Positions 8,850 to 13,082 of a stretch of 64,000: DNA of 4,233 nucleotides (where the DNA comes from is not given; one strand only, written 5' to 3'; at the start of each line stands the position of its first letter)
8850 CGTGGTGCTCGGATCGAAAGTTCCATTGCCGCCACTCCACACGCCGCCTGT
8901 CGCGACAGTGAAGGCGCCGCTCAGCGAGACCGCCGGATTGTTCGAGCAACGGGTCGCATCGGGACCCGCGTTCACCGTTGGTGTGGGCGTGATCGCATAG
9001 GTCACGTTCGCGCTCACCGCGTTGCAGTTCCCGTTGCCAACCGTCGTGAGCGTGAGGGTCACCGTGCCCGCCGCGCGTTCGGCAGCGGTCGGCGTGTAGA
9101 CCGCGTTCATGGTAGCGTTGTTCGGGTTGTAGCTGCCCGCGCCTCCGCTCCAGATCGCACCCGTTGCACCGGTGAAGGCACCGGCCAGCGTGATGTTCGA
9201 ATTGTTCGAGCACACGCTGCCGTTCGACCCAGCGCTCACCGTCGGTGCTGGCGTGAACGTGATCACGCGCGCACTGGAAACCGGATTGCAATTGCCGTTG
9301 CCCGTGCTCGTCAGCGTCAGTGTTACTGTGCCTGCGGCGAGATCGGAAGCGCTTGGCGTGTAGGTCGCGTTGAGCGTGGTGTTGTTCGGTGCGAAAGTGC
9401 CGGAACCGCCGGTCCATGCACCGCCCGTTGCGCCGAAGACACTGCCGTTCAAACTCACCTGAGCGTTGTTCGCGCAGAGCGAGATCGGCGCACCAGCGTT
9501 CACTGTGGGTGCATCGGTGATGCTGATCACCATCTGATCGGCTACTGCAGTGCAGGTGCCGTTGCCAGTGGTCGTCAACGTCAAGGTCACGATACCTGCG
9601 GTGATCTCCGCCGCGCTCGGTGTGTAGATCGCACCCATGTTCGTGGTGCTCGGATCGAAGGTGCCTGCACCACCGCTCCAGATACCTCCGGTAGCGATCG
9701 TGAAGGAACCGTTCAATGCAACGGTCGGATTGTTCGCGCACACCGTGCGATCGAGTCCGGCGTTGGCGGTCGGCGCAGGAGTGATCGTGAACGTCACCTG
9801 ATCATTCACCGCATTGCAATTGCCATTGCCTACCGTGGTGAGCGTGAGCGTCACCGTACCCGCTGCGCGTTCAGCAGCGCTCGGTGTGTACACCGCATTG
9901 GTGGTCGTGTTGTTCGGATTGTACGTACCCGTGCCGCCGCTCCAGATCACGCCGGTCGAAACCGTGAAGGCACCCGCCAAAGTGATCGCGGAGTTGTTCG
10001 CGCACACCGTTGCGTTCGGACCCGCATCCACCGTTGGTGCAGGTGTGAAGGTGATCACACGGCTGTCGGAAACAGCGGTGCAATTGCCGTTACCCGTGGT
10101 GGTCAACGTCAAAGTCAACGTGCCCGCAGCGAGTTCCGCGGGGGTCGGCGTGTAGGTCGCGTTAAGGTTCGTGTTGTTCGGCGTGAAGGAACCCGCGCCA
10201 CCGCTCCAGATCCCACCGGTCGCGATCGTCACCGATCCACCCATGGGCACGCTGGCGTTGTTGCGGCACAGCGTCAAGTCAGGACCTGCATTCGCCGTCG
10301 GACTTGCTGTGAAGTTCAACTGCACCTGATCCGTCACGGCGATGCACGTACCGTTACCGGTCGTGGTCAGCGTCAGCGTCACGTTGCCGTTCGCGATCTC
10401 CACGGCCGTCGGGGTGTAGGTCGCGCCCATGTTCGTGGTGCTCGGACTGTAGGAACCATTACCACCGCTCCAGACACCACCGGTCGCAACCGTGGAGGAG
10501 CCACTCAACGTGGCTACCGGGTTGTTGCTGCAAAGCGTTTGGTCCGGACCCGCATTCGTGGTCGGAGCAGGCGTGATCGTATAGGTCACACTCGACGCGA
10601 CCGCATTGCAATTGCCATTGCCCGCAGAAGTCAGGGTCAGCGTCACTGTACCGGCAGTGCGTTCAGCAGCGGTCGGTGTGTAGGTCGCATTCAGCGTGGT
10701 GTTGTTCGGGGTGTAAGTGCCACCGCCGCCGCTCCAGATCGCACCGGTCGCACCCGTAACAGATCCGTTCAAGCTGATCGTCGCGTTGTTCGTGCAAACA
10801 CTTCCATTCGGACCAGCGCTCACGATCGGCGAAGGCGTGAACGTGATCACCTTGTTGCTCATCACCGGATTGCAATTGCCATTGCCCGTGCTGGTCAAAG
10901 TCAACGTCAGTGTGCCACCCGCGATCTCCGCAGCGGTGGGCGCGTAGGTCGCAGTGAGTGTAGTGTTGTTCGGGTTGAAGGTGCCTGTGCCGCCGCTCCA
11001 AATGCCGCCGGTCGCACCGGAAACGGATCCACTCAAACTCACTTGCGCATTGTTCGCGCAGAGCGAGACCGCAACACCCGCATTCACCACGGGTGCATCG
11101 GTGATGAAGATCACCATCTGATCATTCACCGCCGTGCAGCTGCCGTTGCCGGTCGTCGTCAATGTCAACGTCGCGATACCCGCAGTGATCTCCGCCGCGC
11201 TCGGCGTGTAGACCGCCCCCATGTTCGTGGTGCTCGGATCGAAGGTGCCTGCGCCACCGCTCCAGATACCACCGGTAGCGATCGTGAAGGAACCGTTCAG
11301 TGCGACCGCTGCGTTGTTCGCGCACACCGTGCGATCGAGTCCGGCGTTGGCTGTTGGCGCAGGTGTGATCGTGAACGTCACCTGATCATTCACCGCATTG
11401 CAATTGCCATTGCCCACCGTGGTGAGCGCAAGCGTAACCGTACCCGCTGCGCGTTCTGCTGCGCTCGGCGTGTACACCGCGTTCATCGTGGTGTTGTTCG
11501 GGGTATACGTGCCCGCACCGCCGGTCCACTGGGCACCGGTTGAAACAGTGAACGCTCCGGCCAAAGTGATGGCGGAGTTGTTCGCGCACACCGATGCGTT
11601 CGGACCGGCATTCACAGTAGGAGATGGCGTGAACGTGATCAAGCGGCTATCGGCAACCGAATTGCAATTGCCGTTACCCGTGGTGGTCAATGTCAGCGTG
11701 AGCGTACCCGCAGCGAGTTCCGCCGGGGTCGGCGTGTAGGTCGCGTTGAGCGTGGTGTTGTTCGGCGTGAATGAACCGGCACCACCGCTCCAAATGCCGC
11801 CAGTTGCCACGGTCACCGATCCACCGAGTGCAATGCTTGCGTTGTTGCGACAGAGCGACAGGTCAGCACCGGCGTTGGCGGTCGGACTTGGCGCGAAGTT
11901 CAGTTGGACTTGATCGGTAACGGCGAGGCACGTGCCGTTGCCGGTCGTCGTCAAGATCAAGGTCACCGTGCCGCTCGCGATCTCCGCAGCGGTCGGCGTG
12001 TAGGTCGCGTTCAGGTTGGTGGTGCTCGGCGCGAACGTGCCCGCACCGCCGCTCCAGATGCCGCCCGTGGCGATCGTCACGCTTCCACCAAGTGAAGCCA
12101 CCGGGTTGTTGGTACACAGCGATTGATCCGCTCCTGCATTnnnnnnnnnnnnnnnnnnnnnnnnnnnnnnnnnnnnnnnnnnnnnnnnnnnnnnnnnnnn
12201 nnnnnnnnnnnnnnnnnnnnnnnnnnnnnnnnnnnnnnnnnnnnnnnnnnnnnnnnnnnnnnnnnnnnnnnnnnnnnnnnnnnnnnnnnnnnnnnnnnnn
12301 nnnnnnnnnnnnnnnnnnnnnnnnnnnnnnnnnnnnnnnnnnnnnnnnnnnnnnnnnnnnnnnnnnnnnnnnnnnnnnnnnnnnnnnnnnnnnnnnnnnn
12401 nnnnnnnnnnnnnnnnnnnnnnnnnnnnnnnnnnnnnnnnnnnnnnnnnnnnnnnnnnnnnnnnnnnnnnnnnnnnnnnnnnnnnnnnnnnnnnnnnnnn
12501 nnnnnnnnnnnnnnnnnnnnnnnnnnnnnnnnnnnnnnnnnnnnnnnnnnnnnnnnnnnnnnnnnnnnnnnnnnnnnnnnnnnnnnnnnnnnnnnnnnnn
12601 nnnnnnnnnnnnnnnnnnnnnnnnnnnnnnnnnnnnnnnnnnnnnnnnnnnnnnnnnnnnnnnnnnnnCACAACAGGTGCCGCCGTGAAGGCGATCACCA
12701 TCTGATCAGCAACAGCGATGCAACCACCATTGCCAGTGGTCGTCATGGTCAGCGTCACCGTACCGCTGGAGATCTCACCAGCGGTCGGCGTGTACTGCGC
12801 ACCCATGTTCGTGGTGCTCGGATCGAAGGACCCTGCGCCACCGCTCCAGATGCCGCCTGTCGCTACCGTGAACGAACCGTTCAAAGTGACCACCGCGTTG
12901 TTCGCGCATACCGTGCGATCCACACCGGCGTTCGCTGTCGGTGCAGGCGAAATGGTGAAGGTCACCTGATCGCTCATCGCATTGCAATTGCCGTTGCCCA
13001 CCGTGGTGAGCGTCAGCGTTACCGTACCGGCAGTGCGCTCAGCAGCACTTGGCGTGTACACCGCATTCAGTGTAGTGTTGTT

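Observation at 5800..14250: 792-bp higher-order tandem repeat (three-domain unit x ~10-11) inside the adhesin gene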

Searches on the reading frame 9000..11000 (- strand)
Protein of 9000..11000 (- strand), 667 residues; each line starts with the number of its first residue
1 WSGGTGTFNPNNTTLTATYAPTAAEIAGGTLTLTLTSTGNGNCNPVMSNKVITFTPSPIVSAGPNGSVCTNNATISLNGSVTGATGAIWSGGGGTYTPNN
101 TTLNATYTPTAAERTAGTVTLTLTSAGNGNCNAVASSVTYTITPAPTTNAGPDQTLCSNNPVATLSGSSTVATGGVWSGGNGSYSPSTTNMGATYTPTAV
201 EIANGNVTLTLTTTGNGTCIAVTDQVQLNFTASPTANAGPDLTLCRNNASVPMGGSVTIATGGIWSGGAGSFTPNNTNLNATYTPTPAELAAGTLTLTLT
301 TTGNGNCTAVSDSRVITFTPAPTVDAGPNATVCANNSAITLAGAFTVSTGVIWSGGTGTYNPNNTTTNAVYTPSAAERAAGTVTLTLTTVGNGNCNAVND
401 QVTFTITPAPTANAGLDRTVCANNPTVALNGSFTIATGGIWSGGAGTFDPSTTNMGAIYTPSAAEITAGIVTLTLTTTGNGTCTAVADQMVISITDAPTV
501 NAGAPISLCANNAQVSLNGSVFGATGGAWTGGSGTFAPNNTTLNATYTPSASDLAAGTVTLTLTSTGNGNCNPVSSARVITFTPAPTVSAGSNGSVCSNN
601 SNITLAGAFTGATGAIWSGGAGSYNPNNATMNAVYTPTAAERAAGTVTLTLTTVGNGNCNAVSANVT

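Call 8: search_protein_families(library=pfam, proteins=[window:9000-11000:-], max_evalue=0.1)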
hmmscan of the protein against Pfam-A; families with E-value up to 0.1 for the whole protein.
window:9000-11000:- (667 aa): 2 families
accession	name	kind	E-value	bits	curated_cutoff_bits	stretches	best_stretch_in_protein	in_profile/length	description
PF03725.20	RNase_PH_C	-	0.00014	22.2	20.8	0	197-225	19-49/67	3' exoribonuclease family, domain 2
PF05506.17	PLipase_C_C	-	0.078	14.4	24.4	0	199-229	6-37/80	Bacterial phospholipase C, C-terminal domain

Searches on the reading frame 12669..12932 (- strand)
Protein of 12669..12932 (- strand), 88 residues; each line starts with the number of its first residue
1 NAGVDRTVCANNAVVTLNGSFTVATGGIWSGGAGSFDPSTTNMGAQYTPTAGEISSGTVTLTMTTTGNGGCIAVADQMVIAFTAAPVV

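Call 28: predict_structure(alignment_id=A1)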
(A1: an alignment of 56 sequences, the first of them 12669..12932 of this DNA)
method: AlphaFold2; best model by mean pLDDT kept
length: 88 residues; sequences in the alignment: 56
mean_pLDDT: 90.9   pTM: 0.80
mean pLDDT of the five models: 90.9, 88.6, 88.3, 88.2, 83.5
residues with pLDDT >= 90: 62; 70-90: 25; 50-70: 1; < 50: 0
segments of 3 or more residues with pLDDT < 50: none
pLDDT, mean of each block of 10 residues (from residue 1): 94 93 87 95 94 96 85 91 84
secondary structure, 60 per line:
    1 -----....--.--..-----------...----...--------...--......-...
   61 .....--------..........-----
elements in order: E6-9 E28-30 E35-37 E46-48 H51-56 E58-65 E74-83

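Call 33: fold_search(model_id=the predicted structure, library=pdb)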
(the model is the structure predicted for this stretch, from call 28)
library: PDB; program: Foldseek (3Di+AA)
matches with E <= 10: 1187; with E <= 0.001: 1
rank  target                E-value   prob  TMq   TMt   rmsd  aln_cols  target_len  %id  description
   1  9fly_A                8.4e-04  1.00  0.67  0.08   2.5        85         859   28  CryoEM structure of the base (4151-5009) in the grappling hook protein A (GhpA) in the bacterium Aureispira sp. CCB-QB (released 2024-10-16)
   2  9flv_A                3.7e-03  1.00  0.67  0.17   3.1        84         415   24  CryoEM structure of the fragment-5 (2393-2807) in the grappling hook protein A (GhpA) in the bacterium Aureispira sp.  (released 2024-10-16)
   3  5v5x_B                4.7e-03  0.99  0.52  0.14   4.3        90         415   13  Protocadherin gammaB7 EC3-6 cis-dimer structure (released 2017-11-01)
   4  5v5x_D                5.4e-03  1.00  0.54  0.15   4.8        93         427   11  Protocadherin gammaB7 EC3-6 cis-dimer structure (released 2017-11-01)
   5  9flx_A                6.1e-03  1.00  0.65  0.19   3.1        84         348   21  CryoEM structure of the fragment-4 (4074-4421) in the grappling hook protein A (GhpA) in the bacterium Aureispira sp.  (released 2024-10-16)
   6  1zxk_B                6.5e-03  1.00  0.56  0.54   4.1        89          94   11  Crystal Structure of Cadherin8 EC1 domain (released 2006-04-25)
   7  1zvn_A                7.8e-03  1.00  0.57  0.52   3.9        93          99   10  Crystal structure of chick MN-cadherin EC1 (released 2006-04-25)
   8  1zxk_A                7.8e-03  1.00  0.58  0.54   3.9        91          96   11  Crystal Structure of Cadherin8 EC1 domain (released 2006-04-25)
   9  9fls_A                8.3e-03  1.00  0.67  0.20   3.0        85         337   25  CryoEM structure of the fragment-3 (2061-2397) in the grappling hook protein A (GhpA) in the bacterium Aureispira sp.  (released 2024-10-16)
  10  9g8b_A                8.3e-03  1.00  0.65  0.20   3.6        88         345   23  CryoEM structure of the fragment-2 (2892-3236) in the grappling hook protein A (GhpA) in the bacterium Aureispira sp.  (released 2024-10-16)
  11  7stz_D                8.3e-03  0.97  0.47  0.13   7.8       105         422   19  Crystal Structure of Human E-cadherin EC1-5 bound by mouse monoclonal antibody Fab mAb-1_19A11 (released 2022-01-26)
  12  3lnd_C                8.8e-03  0.96  0.45  0.25   5.6        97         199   14  Crystal structure of cadherin-6 EC12 W4A (released 2010-03-02)
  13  2a4c_A                9.4e-03  1.00  0.57  0.52   4.0        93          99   11  Crystal structure of mouse cadherin-11 EC1 (released 2006-04-25)
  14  6bwn                  1.0e-02  0.99  0.55  0.28   4.2        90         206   16  Crystal Structure of Mouse Protocadherin-15 EC6-7 (released 2018-12-19)
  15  4zps                  1.1e-02  1.00  0.61  0.20   5.7       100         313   13  Crystal Structure of Protocadherin Gamma A8 EC1-3 (released 2015-10-28)
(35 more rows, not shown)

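Call 34: search_solved_structures(query=A1, max_evalue=0.01, show_alignments=1)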
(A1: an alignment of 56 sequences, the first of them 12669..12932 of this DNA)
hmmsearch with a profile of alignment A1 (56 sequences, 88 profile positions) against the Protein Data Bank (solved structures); distinct sequences matched with E-value up to 0.01: 0.
